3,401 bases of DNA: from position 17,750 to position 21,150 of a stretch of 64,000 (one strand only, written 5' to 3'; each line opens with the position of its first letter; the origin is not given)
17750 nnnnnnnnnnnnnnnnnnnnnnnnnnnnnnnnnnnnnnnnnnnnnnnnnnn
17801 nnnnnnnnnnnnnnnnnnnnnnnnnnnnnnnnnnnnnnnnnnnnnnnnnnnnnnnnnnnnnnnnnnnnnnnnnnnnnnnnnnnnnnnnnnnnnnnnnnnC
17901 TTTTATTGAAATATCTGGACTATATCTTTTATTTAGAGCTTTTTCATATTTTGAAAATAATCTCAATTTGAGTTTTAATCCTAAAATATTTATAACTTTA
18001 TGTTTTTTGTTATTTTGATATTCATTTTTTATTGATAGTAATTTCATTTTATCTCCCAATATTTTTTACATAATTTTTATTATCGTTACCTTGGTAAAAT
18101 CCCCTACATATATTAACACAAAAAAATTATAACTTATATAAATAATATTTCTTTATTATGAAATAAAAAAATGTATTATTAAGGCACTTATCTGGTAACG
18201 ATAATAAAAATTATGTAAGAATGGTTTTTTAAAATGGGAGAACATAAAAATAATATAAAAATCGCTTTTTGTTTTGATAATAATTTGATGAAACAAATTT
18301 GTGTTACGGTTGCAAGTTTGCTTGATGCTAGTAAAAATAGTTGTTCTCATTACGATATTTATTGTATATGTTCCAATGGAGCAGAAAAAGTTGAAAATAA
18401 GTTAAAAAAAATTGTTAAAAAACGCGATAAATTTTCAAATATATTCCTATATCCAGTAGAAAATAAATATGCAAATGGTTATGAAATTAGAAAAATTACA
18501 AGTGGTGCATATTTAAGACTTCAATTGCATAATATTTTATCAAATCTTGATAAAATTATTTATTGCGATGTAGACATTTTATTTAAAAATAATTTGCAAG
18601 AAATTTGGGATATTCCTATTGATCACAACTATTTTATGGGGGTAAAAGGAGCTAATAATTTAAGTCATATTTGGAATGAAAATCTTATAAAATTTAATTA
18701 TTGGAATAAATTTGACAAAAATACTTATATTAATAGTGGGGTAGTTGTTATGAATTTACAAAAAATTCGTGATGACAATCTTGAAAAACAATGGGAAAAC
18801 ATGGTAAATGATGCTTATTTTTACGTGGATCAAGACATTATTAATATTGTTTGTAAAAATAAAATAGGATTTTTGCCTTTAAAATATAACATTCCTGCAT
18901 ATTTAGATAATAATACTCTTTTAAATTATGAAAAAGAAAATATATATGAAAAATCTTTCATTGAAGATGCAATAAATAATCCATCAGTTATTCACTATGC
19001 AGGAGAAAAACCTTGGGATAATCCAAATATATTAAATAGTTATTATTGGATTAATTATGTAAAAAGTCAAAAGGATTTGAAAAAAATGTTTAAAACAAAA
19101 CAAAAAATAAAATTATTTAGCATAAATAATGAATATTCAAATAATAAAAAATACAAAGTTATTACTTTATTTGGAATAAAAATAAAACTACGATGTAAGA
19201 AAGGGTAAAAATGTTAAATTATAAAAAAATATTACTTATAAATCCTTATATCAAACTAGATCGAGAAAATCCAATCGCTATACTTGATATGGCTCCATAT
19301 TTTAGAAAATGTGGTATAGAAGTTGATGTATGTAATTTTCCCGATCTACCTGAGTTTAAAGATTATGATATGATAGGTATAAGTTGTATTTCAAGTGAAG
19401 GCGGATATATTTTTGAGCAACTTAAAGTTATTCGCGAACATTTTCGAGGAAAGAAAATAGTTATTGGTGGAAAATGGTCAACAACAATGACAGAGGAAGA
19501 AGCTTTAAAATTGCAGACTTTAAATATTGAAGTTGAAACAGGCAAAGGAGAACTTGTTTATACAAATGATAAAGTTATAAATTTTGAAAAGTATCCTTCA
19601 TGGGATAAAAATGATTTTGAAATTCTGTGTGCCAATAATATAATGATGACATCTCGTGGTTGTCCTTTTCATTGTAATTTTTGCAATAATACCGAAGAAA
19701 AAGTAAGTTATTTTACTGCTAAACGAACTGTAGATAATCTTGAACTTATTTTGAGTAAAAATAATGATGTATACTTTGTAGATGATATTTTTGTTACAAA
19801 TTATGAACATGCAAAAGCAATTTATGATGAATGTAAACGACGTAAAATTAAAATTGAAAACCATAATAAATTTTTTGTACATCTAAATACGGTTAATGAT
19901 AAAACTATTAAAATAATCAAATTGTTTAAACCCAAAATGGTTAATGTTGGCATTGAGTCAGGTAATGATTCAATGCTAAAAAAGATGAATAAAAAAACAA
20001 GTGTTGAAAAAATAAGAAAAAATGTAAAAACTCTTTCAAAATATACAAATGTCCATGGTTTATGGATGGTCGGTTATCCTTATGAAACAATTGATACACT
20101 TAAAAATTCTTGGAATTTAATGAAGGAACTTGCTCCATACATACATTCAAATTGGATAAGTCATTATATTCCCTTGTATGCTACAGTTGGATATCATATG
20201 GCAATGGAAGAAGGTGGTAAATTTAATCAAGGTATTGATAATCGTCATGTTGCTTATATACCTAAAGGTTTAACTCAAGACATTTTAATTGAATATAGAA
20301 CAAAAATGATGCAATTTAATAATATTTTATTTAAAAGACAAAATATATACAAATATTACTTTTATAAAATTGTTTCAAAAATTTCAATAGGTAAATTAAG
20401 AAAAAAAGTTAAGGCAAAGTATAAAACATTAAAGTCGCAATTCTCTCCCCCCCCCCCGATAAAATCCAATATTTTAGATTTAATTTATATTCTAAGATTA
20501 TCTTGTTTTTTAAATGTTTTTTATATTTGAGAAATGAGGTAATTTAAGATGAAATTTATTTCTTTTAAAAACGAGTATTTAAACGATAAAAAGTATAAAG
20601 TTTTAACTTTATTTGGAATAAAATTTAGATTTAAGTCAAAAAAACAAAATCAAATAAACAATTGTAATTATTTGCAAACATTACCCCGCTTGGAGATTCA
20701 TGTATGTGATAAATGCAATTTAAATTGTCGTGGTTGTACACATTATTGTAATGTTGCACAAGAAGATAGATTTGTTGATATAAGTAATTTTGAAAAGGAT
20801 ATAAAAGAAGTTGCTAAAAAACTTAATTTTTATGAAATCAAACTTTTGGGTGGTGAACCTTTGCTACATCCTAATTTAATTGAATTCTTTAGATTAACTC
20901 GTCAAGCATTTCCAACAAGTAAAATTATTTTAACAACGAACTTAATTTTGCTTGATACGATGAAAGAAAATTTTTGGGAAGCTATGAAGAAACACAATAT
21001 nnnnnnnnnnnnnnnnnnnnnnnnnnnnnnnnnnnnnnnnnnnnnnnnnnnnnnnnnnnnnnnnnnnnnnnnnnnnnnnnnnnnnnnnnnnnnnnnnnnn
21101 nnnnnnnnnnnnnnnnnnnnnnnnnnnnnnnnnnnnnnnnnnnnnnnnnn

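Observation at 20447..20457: C11 homopolymer in a very GC-poor genome, at the 3' end of the B12-radical SAM gene: candidate contingency tract that rewrites the C-terminal tail and coupling to the next gene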

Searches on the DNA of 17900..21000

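Call 40: search_rna_families(source=window, start=17900, end=21000, threshold=evalue, max_evalue=1)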
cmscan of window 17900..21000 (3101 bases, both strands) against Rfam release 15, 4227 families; matches with E-value up to 1: 0.
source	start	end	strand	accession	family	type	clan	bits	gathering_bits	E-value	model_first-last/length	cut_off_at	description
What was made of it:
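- Rfam finds nothing (call 40).
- Tried and rejected: No Rfam match at E <= 1 (call 40).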
